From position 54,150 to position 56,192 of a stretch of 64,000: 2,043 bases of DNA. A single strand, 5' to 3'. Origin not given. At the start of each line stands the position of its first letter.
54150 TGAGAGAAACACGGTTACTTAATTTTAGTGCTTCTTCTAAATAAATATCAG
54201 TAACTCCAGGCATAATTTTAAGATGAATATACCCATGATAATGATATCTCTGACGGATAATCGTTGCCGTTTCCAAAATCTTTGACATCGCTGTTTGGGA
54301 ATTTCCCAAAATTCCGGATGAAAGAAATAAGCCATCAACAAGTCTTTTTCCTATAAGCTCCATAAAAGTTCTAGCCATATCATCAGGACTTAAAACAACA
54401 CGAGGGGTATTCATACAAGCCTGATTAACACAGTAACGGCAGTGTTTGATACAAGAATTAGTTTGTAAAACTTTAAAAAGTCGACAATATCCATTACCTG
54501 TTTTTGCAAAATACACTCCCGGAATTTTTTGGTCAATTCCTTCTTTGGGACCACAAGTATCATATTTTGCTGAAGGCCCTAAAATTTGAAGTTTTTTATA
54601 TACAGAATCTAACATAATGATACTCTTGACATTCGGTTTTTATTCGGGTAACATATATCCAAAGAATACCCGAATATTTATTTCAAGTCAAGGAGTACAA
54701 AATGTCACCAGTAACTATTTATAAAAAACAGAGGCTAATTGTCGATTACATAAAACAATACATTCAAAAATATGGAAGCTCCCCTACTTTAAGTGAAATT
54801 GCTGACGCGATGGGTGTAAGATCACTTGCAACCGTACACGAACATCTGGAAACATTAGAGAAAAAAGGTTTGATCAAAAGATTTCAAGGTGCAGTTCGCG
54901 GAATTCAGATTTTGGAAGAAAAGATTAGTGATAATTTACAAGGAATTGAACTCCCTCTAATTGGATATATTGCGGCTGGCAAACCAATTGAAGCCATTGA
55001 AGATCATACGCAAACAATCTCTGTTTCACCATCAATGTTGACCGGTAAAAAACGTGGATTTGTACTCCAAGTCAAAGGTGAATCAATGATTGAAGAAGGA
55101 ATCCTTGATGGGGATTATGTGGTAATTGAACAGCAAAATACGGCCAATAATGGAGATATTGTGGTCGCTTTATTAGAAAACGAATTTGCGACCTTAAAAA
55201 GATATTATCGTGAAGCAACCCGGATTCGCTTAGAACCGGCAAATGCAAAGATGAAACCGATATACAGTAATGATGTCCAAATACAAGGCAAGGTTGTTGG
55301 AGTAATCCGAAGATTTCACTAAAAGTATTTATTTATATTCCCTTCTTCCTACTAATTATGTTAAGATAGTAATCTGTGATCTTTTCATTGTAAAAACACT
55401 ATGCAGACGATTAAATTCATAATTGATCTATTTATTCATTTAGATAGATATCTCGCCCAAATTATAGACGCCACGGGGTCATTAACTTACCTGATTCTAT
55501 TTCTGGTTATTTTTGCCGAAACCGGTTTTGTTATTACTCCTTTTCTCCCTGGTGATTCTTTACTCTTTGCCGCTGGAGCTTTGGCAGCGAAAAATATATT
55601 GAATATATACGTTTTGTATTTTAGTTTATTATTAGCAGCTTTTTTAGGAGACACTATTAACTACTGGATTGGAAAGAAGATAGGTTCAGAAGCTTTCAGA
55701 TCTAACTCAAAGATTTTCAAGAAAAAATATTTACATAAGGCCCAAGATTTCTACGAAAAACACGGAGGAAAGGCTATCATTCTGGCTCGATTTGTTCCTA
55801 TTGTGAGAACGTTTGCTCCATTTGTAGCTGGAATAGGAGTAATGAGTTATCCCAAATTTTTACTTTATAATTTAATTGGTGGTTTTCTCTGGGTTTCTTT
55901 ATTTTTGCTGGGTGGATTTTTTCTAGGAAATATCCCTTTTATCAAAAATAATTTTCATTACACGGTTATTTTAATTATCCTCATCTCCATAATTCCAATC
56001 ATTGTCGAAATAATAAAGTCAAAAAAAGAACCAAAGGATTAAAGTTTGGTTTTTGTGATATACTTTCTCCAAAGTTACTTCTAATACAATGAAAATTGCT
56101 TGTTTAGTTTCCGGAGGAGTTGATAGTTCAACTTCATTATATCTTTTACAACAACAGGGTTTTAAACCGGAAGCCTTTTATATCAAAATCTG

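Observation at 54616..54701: Divergent SOS control region: lexA promoter overlapped by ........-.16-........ palindrome, shared with radical-SAM DNA-repair gene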

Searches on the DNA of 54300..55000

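Call 47: search_rna_families(source=window, start=54300, end=55000, threshold=evalue, max_evalue=1)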
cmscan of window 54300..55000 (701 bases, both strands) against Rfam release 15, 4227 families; matches with E-value up to 1: 0.
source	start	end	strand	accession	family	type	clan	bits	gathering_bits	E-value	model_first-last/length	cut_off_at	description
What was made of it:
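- No Rfam family matches the region (call 47).
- Tried and rejected: Rfam gives no match in 54300-55000 (call 47).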

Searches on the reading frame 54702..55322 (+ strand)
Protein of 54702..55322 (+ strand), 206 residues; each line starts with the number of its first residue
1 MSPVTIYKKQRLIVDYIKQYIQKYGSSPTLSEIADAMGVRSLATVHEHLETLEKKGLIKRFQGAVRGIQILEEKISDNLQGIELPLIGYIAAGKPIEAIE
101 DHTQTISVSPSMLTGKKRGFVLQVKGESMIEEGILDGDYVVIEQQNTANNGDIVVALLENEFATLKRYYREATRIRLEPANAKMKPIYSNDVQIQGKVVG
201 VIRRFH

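Call 5: search_protein_families(library=ncbifam, proteins=[window:54702-55322:+])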
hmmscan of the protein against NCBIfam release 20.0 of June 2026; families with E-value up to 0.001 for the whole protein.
window:54702-55322:+ (206 aa): 3 families
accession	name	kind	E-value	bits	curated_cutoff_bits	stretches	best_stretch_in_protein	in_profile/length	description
TIGR00498.1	lexA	equivalog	2.2e-63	213.5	110.95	1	8-205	6-202/203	transcriptional repressor LexA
NF007621.2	PRK10276.1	subfamily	2.1e-20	72.9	110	1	92-202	2-110/115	translesion error-prone DNA polymerase V autoproteolytic subunit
NF051876.1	transXXX_HumD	equivalog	1.4e-06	28.3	120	1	98-202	7-111/129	HumD family translesion DNA polymerase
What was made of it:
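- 54702..55322 (+): lexA coding sequence (206 aa). TIGR00498 at 213.5 bits (call 5).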

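Call 7: find_related_loci(query=window:54702-55322:+, collection=genome_contigs, flank=3000)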
Query window:54702-55322:+ (206 aa) in genome_contigs; peptide patterns used: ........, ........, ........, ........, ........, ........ (x = any residue, [..] = any of these).
364 stretches matched a pattern; 257 encode a relative of the query (tblastn E <= 1e-3); the best 80 are kept; 80 distinct loci.
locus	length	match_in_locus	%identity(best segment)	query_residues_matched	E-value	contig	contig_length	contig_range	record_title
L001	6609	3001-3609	72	3-205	5e-99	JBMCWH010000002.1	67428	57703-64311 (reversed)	MAG: Patescibacteria group bacterium isolate D4M11_71 NODE_112_length_67428_cov_14.720897, whole genome shotgun sequence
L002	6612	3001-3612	69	3-206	1e-96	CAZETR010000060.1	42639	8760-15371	MAG TPA_asm: uncultured Gammaproteobacteria bacterium isolate binchicken_co203_46 genome assembly, contig: k141_2370106,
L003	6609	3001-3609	69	3-205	2e-95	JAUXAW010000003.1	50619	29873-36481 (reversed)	MAG: candidate division WWE3 bacterium isolate CSMAG_2772 CSMAG_2772_k141_80616_length_50619_cov_7.9775, whole genome sh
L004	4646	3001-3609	69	3-205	3e-94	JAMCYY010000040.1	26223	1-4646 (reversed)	MAG: Patescibacteria group bacterium isolate FK_Sedi_B_Bin.329 NODE_5930_length_26223_cov_4.87925, whole genome shotgun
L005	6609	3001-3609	67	3-205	9e-93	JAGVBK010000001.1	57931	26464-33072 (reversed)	MAG: Candidatus Shapirobacteria bacterium isolate DeMMO6_54 c_000000068697, whole genome shotgun sequence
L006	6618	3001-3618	66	1-206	5e-92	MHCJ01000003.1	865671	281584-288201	MAG: Candidatus Chisholmbacteria bacterium RIFCSPHIGHO2_01_FULL_52_32 rifcsphigho2_01_scaffold_32, whole genome shotgun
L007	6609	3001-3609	67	3-205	1e-91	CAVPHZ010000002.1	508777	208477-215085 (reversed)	MAG: Candidatus Chisholmbacteria bacterium isolate MFD09964.bin.1.87 genome assembly, contig: contig_34727, whole genome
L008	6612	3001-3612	65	3-206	9e-90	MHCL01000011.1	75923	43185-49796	MAG: Candidatus Chisholmbacteria bacterium RIFCSPLOWO2_01_FULL_49_14 rifcsplowo2_01_scaffold_2354, whole genome shotgun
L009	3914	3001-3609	64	3-205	6e-89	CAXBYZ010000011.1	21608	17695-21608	MAG TPA_asm: uncultured bacterium isolate SRR3724644_binner12_Refined_54 genome assembly, contig: ERZ4200978.812, whole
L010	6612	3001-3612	64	3-206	7e-88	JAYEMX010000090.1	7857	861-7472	MAG: Patescibacteria group bacterium isolate MAG070 MAG070_90, whole genome shotgun sequence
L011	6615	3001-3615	66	3-206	1e-87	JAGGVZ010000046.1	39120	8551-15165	MAG: bacterium isolate AUK113 PB_MBMC_067_c_000000000011, whole genome shotgun sequence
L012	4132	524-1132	65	4-205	8e-88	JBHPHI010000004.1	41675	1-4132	Patescibacteria group bacterium isolate SAG AM-311-P01 NODE_4_length_41675_cov_28.533758, whole genome shotgun sequence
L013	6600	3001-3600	65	6-205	3e-85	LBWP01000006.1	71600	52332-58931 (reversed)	MAG: Candidatus Woesebacteria bacterium GW2011_GWA1_39_21 UT39_C0006, whole genome shotgun sequence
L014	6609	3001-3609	61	3-205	1e-85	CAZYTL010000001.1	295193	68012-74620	MAG TPA_asm: uncultured Gammaproteobacteria bacterium isolate SRP323688_co1_138 genome assembly, contig: NODE_51_length_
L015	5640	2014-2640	64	1-205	2e-84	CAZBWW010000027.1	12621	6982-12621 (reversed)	MAG TPA_asm: uncultured Candidatus Saccharibacteria bacterium isolate SRP329715_co1_384 genome assembly, contig: NODE_75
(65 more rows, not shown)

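Call 63: search_protein_families(library=pfam, proteins=[window:54702-55322:+], max_evalue=0.01)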
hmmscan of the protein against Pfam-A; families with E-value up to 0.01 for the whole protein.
window:54702-55322:+ (206 aa): 10 families
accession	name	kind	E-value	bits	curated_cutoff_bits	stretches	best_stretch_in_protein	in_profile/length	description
PF00717.28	Peptidase_S24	-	2.4e-31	108.3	23.3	1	85-199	1-116/116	Peptidase S24-like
PF01726.22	LexA_DNA_bind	-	2.4e-17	62.9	23.7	1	8-67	6-65/65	LexA DNA binding domain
PF12840.13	HTH_20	-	4.7e-05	23.7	27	1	21-59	13-49/51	Helix-turn-helix domain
PF01047.28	MarR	-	0.00023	21.4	24.6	1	28-62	18-51/59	MarR family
PF09339.16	HTH_IclR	-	0.00029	21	22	1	23-59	14-49/52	IclR helix-turn-helix domain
PF04703.18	FaeA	-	0.00071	20.3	20.7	1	17-61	5-48/62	FaeA-like protein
PF13412.12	HTH_24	-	0.0018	18.3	21.9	1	29-59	19-48/48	Winged helix-turn-helix DNA-binding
PF00392.27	GntR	-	0.0029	17.7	27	1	28-63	25-59/64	Bacterial regulatory proteins, gntR family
PF08279.18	HTH_11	-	0.0033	17.7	25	0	28-57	16-44/55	HTH domain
PF12802.13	MarR_2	-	0.0066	17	27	0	28-60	21-52/61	MarR family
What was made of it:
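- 54702..55322 (+): LexA_DNA_bind and Peptidase_S24 domains (call 63).
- On LexA repressor (TIGR00498): PF01726 and PF00717 (call 63).
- Checked: lexA, 54702-55322 (+): TIGR00498 at 213.5 bits against a cutoff of 111 (call 5), with LexA_DNA_bind and Peptidase_S24 domains (call 63).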

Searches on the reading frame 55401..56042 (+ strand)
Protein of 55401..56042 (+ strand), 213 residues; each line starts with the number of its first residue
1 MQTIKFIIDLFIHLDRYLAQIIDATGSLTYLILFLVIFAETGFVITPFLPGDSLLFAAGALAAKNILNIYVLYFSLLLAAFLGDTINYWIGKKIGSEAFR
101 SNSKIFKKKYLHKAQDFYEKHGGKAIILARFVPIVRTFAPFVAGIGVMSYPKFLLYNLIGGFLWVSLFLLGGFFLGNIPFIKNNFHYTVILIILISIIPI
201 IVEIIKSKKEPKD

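Call 5: search_protein_families(library=ncbifam, proteins=[window:55401-56042:+])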
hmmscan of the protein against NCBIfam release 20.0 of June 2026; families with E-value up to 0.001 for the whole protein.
window:55401-56042:+ (213 aa): 3 families
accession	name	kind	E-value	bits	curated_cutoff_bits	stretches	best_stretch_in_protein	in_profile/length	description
NF008102.0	PRK10847.1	equivalog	2e-76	256.6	236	1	1-210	1-213/219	DedA family protein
NF052605.1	UndecprPTUptAStph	equivalog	1.6e-18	67.4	300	1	23-201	7-190/197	undecaprenyl phosphate transporter UptA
NF052604.1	UndecprPTUtpABac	equivalog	2.1e-14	54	250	1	48-207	28-190/198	undecaprenyl phosphate transporter UptA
